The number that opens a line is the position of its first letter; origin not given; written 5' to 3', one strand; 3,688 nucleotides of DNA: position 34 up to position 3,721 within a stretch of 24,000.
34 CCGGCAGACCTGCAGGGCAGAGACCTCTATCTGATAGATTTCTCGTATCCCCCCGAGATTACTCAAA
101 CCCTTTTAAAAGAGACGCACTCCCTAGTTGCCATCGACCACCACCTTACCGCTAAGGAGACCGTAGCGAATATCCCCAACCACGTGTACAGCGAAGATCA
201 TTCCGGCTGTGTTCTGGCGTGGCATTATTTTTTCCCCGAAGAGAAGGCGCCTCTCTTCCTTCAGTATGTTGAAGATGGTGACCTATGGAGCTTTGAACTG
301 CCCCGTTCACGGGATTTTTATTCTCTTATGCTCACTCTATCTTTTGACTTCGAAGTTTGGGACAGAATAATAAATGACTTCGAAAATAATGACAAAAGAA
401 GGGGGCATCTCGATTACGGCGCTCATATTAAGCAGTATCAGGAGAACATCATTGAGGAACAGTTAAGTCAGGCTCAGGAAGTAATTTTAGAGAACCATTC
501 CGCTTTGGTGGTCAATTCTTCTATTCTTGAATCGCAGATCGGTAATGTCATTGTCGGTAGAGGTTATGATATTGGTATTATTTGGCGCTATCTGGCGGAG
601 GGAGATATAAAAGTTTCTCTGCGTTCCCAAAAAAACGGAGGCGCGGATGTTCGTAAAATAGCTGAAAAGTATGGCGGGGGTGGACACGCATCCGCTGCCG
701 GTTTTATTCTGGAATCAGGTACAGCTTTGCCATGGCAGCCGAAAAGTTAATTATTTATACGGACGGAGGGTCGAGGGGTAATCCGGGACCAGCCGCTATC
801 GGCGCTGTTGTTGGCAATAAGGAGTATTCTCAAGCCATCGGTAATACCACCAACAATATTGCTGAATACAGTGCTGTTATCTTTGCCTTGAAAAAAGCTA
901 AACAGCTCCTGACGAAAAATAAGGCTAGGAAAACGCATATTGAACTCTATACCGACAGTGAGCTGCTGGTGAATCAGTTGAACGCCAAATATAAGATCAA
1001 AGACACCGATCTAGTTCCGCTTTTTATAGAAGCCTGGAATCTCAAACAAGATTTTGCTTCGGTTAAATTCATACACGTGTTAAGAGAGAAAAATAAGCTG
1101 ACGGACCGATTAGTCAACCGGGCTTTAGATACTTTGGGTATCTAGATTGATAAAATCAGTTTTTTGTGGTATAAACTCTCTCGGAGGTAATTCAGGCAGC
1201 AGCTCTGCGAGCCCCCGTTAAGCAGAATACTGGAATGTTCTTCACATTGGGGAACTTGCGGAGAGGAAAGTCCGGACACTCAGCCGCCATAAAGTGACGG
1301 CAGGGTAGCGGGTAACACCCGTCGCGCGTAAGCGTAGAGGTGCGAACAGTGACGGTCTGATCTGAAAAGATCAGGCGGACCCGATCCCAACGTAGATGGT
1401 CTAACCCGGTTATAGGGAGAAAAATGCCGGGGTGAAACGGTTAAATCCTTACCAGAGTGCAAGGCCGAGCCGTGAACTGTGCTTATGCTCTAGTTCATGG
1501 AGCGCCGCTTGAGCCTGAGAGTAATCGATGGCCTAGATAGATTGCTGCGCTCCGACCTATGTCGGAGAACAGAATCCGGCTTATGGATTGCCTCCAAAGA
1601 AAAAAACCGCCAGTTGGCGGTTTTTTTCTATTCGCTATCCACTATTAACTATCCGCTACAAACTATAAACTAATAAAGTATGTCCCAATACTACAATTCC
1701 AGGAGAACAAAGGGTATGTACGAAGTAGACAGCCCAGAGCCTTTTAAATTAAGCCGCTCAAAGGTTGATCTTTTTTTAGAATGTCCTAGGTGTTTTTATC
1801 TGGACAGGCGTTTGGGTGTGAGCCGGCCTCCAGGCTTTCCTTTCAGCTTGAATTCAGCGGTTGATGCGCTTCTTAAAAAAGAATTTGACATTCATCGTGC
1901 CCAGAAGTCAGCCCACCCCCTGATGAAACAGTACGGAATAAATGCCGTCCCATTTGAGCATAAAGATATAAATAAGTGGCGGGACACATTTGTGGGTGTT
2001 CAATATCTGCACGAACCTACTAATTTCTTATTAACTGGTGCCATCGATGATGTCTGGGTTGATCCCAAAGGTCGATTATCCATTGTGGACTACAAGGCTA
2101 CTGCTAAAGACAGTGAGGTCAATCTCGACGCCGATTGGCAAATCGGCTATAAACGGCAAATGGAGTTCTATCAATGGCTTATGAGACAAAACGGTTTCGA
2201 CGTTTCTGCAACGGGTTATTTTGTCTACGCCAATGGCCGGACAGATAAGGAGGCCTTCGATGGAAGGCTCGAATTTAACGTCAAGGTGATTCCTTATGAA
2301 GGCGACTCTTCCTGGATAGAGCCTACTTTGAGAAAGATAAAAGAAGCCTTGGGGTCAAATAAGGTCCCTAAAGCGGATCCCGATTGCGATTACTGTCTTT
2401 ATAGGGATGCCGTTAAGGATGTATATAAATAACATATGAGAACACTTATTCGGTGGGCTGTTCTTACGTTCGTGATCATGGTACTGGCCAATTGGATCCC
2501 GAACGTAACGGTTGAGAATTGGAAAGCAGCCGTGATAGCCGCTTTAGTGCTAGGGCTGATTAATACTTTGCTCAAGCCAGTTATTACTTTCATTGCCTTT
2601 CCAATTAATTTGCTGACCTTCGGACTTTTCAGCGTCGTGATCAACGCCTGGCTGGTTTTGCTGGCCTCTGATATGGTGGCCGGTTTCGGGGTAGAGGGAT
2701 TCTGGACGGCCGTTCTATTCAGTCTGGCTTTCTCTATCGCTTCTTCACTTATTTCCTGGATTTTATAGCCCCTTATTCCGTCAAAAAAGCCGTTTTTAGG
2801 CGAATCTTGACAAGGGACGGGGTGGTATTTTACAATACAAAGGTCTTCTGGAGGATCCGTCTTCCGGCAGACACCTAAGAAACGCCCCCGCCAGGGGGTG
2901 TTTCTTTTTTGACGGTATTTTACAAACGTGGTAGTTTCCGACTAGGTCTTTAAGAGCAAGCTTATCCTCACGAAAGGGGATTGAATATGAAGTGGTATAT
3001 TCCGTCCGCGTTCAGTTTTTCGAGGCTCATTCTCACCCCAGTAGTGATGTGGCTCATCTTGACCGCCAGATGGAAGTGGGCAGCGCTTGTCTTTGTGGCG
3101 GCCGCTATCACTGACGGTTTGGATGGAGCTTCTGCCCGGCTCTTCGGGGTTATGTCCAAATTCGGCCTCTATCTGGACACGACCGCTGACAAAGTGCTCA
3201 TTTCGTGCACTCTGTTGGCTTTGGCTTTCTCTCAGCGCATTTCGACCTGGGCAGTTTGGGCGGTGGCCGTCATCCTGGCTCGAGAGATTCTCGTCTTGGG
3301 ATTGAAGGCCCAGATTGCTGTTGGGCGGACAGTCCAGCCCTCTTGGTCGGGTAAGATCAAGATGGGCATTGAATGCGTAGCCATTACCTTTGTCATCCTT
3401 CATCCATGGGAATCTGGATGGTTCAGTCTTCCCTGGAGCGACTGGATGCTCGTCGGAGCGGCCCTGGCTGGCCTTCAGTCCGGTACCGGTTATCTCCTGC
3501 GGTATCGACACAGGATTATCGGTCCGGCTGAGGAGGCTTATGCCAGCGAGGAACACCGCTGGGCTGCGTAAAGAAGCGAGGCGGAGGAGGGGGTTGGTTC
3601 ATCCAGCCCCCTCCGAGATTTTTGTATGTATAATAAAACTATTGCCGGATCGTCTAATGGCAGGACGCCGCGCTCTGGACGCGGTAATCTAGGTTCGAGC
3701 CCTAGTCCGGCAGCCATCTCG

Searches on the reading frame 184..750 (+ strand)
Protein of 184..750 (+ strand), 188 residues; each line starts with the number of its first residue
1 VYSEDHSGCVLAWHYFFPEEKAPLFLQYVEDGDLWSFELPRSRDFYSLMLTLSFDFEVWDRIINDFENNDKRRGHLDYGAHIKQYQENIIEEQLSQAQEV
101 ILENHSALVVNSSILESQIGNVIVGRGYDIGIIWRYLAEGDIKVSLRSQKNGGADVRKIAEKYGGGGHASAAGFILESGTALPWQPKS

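Call 31: search_protein_families(library=pfam, proteins=[window:184-750:+], max_evalue=0.001)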
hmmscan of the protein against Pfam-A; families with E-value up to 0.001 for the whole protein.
window:184-750:+ (188 aa): 1 family
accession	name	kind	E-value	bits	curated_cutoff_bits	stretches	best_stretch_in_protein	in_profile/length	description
PF02272.25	DHHA1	-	2.3e-07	31.6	25.9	1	129-178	32-85/102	DHHA1 domain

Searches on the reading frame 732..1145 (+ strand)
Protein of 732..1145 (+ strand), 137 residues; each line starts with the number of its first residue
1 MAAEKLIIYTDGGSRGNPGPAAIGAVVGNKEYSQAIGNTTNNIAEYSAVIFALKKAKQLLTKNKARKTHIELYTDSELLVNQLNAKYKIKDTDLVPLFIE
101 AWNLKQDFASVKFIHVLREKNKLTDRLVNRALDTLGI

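Call 31: search_protein_families(library=pfam, proteins=[window:732-1145:+], max_evalue=0.001)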
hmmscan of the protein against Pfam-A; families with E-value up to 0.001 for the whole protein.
window:732-1145:+ (137 aa): 2 families
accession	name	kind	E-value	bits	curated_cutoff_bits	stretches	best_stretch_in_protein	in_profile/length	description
PF13456.12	RVT_3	-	1.5e-15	57.6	21.6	1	11-131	3-123/123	Reverse transcriptase-like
PF00075.30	RNase_H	-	4e-14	53.4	25.8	1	4-105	2-105/141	RNase H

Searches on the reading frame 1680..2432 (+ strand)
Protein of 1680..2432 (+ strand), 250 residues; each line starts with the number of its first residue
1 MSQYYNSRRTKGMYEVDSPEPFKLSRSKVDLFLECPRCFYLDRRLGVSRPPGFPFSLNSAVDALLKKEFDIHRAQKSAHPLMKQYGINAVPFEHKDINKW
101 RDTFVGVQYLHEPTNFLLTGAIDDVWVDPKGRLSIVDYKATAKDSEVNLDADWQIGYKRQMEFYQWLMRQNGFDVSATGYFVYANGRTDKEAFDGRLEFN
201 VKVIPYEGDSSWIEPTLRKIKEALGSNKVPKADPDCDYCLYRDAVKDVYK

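Call 31: search_protein_families(library=pfam, proteins=[window:1680-2432:+], max_evalue=0.001)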
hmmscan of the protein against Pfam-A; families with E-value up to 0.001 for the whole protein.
window:1680-2432:+ (250 aa): 2 families
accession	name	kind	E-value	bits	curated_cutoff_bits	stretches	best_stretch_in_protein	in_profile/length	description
PF12705.13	PDDEXK_1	-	2.8e-16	60.6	22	1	24-243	2-244/247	PD-(D/E)XK nuclease superfamily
PF01930.23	Cas_Cas4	-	0.00014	22.5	22.7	1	131-243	54-156/160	Domain of unknown function DUF83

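Call 82: search_protein_families(library=phrogs, proteins=[window:1680-2432:+], max_evalue=0.001)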
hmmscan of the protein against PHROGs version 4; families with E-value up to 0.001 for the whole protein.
window:1680-2432:+ (250 aa): 3 families
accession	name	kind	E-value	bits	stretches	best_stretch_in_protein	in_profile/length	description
phrog_31195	-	unknown function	1.5e-17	64.9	1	23-241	5-220/232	-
phrog_1706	-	DNA, RNA and nucleotide metabolism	7.3e-07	29.9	1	115-244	119-241/293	CRISPR/Cas system associated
phrog_69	-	DNA, RNA and nucleotide metabolism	0.00021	21.5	0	117-241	205-319/501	exonuclease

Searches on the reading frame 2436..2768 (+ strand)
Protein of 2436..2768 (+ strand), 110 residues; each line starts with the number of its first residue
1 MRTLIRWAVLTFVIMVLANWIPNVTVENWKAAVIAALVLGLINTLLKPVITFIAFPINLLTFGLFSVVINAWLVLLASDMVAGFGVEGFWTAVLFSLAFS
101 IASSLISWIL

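Call 31: search_protein_families(library=pfam, proteins=[window:2436-2768:+], max_evalue=0.001)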
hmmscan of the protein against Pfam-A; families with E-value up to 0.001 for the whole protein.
window:2436-2768:+ (110 aa): 1 family
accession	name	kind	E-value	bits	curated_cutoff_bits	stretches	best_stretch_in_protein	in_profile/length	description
PF04020.18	Phage_holin_4_2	-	1.4e-29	103.2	28.8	1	1-104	1-104/105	Mycobacterial 4 TMS phage holin, superfamily IV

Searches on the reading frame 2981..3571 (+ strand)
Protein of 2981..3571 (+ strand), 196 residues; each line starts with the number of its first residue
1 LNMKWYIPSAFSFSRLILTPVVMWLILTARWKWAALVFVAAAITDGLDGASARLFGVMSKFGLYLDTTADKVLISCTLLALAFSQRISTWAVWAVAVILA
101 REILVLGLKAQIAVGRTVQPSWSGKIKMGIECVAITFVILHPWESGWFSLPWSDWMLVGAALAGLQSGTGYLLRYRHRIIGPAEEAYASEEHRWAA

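Call 13: search_protein_families(library=pfam, proteins=[window:2981-3571:+], max_evalue=0.01)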
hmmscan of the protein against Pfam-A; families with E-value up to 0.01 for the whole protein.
window:2981-3571:+ (196 aa): 1 family
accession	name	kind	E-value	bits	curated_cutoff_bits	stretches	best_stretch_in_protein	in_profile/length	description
PF01066.26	CDP-OH_P_transf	-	1.8e-30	106.8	22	1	5-155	1-141/152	CDP-alcohol phosphatidyltransferase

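Call 14: find_encoding_contigs(protein=window:2981-3571:+, flank=10000, max_places=10)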
Protein window:2981-3571:+ (196 aa): no gene with exactly this product is on record in the collection.

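Call 35: find_homologous_proteins(query=window:2981-3571:+)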
Query window:2981-3571:+ (196 aa): 52 proteins with E <= 0.001 among 806 candidates.
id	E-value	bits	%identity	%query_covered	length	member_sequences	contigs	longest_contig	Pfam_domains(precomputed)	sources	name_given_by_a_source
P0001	2.3e-121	421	100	99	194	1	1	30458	PF01066.27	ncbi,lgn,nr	ncbi:MAG: CDP-alcohol phosphatidyltransferase family protein [Candidatus Colwellbacteria bacterium]|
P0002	3.0e-82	294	70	98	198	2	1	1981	PF01066.27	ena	-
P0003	2.8e-24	104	43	87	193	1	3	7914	PF01066.27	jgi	jgi:cardiolipin synthase (CMP-forming)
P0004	2.0e-22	98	41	67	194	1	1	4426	PF01066.27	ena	-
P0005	2.7e-22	98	39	87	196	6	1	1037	PF01066.27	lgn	-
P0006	6.6e-22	97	41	81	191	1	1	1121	PF01066.27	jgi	jgi:CDP-diacylglycerol--glycerol-3-phosphate 3-phosphatidyltransferase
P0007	1.4e-21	96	43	68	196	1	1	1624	PF01066.27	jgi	jgi:CDP-diacylglycerol--glycerol-3-phosphate 3-phosphatidyltransferase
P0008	5.5e-21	94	40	85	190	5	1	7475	PF01066.27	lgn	-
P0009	6.1e-21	93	41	81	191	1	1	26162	PF01066.27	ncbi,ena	ncbi:MAG TPA: CDP-diacylglycerol--glycerol-3-phosphate 3-phosphatidyltransferase [Actinomycetota bac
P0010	6.8e-21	93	41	81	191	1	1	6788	PF01066.27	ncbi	-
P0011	7.1e-21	93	41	81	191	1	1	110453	PF01066.27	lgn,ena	-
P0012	7.2e-21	93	41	81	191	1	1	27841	PF01066.27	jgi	-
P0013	1.6e-20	92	42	68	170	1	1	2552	PF01066.27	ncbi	ncbi:MAG: CDP-diacylglycerol--glycerol-3-phosphate 3-phosphatidyltransferase, partial [Actinomycetot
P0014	4.5e-20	91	39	86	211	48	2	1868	PF01066.27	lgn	-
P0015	8.6e-20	90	42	82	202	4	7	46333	PF01066.27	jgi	jgi:CDP-diacylglycerol--glycerol-3-phosphate 3-phosphatidyltransferase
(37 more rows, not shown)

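Call 36: find_encoding_contigs(protein=P0001, flank=10000, max_places=10)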
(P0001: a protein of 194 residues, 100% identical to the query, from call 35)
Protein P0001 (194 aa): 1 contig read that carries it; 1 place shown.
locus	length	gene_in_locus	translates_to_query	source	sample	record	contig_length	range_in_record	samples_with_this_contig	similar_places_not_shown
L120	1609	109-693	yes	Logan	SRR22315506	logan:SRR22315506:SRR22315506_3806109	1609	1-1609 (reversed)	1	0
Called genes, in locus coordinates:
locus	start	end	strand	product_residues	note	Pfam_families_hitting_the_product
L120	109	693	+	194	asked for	PF01066:CDP-OH_P_transf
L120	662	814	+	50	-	-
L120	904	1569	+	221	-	PF01209:Ubie_methyltran (weak), PF08241:Methyltransf_11, PF08242:Methyltransf_12 (faint), PF13649:Methyltransf_25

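Call 37: find_encoding_contigs(protein=P0002, flank=10000, max_places=10)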
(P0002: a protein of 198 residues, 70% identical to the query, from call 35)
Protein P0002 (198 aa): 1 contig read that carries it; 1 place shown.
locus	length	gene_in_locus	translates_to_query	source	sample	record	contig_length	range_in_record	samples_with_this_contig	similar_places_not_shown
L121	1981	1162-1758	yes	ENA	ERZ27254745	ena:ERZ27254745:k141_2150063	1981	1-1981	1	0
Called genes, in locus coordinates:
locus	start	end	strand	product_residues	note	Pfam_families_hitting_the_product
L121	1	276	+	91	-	?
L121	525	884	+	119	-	-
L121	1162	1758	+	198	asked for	PF01066:CDP-OH_P_transf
